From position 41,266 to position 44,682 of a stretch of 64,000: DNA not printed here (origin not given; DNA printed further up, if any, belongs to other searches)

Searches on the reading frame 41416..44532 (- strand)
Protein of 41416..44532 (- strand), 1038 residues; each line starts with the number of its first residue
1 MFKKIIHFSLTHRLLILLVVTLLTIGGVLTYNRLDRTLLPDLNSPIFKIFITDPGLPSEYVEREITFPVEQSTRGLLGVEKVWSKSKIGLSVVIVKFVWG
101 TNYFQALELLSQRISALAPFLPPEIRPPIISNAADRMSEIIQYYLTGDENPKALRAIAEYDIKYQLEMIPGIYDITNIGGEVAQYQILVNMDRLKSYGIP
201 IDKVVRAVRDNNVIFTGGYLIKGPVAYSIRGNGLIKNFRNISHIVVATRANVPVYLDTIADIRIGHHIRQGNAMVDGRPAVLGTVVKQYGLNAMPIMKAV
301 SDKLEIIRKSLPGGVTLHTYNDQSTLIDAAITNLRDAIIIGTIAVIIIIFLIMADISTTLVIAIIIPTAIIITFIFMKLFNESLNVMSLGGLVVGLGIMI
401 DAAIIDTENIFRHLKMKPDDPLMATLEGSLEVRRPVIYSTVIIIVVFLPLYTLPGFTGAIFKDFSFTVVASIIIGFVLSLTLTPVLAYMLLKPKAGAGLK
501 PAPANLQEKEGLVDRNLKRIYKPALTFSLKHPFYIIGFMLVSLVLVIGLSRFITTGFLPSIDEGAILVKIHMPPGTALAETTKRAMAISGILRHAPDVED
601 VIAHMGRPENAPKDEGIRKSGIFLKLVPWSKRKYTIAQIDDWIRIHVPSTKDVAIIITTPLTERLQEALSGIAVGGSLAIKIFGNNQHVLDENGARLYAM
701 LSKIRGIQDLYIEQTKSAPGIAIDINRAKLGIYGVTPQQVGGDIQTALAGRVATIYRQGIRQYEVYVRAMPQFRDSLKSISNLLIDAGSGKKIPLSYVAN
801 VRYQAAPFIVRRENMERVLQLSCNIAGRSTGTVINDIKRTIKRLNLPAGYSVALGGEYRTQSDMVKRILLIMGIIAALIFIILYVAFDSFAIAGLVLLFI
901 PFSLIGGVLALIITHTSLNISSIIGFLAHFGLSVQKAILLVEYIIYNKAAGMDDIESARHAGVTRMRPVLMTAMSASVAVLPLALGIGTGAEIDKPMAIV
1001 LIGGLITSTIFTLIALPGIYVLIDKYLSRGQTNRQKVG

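Call 39: search_protein_families(library=pfam, proteins=[window:41416-44532:-], max_evalue=0.0001)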
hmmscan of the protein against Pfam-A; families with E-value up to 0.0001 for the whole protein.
window:41416-44532:- (1038 aa): 1 family
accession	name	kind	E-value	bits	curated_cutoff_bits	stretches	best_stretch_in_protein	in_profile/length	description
PF00873.25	ACR_tran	-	1.2e-231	771.9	28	1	5-1023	1-1020/1021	AcrB/AcrD/AcrF family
